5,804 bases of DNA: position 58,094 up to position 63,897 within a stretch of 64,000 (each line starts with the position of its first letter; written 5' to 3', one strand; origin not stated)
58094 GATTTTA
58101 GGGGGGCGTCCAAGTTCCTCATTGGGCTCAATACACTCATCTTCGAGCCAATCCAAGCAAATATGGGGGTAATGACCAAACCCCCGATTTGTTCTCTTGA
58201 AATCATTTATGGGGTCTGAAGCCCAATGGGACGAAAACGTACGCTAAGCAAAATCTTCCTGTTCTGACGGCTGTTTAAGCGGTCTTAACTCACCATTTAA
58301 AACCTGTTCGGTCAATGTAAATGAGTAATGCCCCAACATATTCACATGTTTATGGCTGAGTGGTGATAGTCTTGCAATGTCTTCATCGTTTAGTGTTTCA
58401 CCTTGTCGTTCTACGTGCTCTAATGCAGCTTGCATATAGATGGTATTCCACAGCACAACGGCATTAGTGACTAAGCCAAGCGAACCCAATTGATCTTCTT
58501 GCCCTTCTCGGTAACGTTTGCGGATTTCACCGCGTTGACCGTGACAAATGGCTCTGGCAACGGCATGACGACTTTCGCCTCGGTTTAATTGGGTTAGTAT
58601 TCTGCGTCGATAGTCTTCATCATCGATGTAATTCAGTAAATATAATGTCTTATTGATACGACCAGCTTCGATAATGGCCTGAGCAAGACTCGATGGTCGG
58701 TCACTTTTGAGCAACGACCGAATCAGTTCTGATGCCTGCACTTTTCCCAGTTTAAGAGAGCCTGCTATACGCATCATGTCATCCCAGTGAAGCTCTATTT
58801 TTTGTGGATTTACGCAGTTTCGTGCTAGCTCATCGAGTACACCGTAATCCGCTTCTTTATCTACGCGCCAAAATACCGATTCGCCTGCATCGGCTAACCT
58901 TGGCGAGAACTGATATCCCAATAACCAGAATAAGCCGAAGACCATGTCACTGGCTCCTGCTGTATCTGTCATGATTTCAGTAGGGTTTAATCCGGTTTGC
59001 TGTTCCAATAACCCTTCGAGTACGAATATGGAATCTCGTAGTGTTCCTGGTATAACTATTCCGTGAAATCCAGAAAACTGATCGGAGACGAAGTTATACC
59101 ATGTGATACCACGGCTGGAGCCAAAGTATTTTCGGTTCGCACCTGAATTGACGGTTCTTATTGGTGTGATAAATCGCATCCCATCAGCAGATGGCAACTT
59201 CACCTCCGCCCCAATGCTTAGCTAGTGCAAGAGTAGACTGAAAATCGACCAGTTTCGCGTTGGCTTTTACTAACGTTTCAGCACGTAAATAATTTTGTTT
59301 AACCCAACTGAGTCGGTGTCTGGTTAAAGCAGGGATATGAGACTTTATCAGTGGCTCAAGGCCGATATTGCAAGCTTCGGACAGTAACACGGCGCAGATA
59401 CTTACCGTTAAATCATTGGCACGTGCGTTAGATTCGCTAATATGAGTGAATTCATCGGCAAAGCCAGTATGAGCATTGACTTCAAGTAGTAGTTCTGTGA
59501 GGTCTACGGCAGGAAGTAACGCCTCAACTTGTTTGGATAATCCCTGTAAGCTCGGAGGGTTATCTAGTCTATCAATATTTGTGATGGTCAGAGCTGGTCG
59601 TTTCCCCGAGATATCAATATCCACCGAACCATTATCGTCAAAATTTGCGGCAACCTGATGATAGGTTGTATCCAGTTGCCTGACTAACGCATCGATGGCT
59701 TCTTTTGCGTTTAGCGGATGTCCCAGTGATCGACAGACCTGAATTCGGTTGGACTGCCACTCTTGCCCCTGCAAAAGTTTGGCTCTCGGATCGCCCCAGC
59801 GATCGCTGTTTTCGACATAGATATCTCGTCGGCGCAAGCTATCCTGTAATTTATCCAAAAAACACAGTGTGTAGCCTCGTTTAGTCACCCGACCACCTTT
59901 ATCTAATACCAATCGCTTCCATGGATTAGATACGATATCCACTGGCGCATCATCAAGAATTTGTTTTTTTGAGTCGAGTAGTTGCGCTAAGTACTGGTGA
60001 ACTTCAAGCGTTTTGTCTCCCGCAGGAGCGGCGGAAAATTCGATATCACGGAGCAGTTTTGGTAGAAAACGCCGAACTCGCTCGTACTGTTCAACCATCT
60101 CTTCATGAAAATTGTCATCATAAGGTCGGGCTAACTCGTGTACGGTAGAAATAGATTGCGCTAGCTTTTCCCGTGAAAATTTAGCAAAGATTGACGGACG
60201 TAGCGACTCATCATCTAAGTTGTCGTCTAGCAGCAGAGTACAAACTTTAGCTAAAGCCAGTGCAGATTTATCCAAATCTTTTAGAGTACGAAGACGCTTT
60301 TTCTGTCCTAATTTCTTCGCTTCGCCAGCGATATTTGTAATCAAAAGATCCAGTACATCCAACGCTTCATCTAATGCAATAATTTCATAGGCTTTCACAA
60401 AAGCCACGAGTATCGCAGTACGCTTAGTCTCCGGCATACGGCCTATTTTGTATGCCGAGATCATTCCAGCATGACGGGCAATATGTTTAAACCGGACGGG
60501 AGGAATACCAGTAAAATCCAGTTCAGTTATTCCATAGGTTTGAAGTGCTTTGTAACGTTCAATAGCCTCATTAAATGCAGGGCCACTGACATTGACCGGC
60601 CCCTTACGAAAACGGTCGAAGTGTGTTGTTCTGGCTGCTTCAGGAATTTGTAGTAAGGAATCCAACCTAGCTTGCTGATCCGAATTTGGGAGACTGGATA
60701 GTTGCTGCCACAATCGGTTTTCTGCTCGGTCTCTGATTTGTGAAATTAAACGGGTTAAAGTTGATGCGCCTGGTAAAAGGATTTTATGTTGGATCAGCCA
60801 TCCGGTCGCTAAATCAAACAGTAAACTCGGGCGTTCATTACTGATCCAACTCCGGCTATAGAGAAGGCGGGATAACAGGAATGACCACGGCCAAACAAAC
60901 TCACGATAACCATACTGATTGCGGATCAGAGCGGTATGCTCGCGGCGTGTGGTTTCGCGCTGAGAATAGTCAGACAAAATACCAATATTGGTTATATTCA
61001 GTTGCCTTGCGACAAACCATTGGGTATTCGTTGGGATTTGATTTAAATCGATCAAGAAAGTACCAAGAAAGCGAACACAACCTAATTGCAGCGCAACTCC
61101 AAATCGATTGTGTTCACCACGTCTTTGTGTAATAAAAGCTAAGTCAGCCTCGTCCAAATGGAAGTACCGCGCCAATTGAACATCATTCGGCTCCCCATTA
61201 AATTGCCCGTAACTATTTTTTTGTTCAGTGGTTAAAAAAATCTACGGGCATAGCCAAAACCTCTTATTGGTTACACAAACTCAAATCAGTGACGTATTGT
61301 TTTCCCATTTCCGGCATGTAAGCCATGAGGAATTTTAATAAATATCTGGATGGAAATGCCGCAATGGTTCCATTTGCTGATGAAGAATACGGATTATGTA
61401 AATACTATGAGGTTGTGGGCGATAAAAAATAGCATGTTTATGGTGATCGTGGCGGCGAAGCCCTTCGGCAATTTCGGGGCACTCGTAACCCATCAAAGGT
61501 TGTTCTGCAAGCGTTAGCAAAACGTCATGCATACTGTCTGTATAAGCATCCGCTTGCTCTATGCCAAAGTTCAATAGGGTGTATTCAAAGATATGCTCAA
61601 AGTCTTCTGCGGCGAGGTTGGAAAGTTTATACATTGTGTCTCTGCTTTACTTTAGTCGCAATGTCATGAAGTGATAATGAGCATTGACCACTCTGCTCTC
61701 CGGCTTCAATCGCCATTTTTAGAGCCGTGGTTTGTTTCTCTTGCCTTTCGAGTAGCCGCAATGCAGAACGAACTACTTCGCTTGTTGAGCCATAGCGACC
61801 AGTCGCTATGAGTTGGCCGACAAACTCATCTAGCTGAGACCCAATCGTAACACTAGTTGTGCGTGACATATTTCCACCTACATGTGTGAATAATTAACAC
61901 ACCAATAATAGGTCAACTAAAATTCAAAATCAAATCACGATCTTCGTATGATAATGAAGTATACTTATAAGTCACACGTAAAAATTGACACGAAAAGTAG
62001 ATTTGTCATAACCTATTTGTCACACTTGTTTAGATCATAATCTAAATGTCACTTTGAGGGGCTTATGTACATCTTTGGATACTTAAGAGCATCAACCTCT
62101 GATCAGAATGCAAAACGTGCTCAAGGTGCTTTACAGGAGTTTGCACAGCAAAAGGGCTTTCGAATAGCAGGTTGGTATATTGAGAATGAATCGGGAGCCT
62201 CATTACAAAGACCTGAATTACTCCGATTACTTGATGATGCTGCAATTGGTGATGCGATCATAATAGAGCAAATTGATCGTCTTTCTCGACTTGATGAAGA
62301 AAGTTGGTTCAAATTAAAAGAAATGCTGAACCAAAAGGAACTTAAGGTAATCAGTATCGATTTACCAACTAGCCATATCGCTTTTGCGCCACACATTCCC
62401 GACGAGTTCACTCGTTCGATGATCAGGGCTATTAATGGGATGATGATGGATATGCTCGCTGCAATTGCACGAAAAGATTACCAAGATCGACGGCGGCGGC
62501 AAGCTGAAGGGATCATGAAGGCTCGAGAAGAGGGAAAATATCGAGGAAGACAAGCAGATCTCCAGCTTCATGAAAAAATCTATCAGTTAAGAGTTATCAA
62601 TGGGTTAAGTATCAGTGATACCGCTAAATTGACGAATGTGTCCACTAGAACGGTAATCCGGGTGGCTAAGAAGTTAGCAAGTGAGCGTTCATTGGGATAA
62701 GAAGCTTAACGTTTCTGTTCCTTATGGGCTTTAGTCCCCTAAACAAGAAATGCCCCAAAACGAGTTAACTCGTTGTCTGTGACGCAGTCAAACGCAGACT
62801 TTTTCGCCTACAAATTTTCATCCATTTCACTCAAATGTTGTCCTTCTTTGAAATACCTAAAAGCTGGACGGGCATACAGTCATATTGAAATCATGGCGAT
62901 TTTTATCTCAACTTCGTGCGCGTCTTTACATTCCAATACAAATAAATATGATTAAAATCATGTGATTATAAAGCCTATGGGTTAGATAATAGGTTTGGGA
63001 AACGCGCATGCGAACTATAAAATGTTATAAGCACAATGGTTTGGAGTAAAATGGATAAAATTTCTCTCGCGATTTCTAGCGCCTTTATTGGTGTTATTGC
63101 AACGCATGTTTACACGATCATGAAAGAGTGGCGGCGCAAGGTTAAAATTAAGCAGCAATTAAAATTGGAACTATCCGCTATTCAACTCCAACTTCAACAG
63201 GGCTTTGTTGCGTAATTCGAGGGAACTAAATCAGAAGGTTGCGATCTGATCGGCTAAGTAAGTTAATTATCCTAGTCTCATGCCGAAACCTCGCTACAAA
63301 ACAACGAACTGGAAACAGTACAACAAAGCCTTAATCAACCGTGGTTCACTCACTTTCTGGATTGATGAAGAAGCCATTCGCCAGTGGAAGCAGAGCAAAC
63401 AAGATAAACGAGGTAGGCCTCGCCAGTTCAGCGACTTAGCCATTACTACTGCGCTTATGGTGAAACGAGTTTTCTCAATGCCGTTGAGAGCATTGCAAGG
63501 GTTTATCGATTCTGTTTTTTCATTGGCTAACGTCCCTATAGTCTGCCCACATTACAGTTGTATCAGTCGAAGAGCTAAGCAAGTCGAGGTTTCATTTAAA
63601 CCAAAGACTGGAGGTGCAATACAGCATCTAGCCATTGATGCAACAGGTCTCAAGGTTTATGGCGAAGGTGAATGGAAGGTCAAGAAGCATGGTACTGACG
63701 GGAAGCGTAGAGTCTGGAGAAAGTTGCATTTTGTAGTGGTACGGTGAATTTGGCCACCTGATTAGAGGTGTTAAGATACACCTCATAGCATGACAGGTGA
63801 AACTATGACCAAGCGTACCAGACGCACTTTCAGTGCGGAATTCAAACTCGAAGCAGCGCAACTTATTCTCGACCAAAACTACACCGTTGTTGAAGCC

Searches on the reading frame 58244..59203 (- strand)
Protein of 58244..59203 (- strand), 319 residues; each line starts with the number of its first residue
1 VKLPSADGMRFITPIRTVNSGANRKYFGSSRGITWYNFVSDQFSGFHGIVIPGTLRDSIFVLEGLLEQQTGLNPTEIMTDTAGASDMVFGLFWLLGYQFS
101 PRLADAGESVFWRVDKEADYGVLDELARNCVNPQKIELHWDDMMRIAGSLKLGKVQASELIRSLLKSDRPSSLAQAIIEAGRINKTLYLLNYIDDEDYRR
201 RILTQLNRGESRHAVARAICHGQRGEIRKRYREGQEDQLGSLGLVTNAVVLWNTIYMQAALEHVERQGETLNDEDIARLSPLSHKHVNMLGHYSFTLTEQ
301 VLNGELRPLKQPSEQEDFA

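Call 9: search_protein_families(library=pfam, proteins=[window:58244-59203:-], max_evalue=0.001)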
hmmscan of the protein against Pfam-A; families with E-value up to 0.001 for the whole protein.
window:58244-59203:- (319 aa): 1 family
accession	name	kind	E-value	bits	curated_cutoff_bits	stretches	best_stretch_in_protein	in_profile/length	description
PF01526.23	DDE_Tnp_Tn3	-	2.4e-119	399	24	1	5-293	101-389/389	Tn3 transposase DDE domain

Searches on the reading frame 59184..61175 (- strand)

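Call 9: search_protein_families(library=pfam, proteins=[window:59184-61175:-], max_evalue=0.001)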
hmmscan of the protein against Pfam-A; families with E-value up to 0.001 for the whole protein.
window:59184-61175:- (663 aa): 2 families
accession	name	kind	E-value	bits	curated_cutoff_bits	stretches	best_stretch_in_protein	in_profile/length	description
PF13700.11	DUF4158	-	2.2e-45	154.9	27.4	1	1-146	21-164/165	Domain of unknown function (DUF4158)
PF01526.23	DDE_Tnp_Tn3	-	2.6e-28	99.4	24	1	561-661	1-100/389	Tn3 transposase DDE domain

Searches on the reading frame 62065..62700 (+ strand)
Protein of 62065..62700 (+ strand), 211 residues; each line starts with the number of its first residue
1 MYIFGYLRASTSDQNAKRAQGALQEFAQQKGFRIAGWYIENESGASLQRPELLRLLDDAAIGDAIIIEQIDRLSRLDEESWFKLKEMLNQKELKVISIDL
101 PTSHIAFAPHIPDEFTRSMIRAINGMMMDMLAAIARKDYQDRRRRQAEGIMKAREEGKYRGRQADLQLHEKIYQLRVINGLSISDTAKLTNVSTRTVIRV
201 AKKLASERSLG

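Call 9: search_protein_families(library=pfam, proteins=[window:62065-62700:+], max_evalue=0.001)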
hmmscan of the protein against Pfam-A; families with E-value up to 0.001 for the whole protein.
window:62065-62700:+ (211 aa): 2 families
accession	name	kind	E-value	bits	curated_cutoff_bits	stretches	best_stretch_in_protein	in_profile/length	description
PF00239.26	Resolvase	-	4.6e-23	82.4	23.3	1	3-159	1-145/145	Resolvase, N terminal domain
PF13542.12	HTH_Tnp_ISL3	-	0.0005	19.9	27.4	1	176-203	23-49/51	Helix-turn-helix domain of transposase family ISL3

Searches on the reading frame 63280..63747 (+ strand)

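Call 9: search_protein_families(library=pfam, proteins=[window:63280-63747:+], max_evalue=0.001)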
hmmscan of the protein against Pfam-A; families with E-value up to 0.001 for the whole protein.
window:63280-63747:+ (155 aa): 2 families
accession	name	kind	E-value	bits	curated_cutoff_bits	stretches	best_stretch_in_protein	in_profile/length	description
PF13737.12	DDE_Tnp_1_5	-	5.4e-39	133.5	28.1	1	19-129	1-112/112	Transposase DDE domain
PF01609.27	DDE_Tnp_1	-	1.9e-05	25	23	1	114-153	4-42/200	Transposase DDE domain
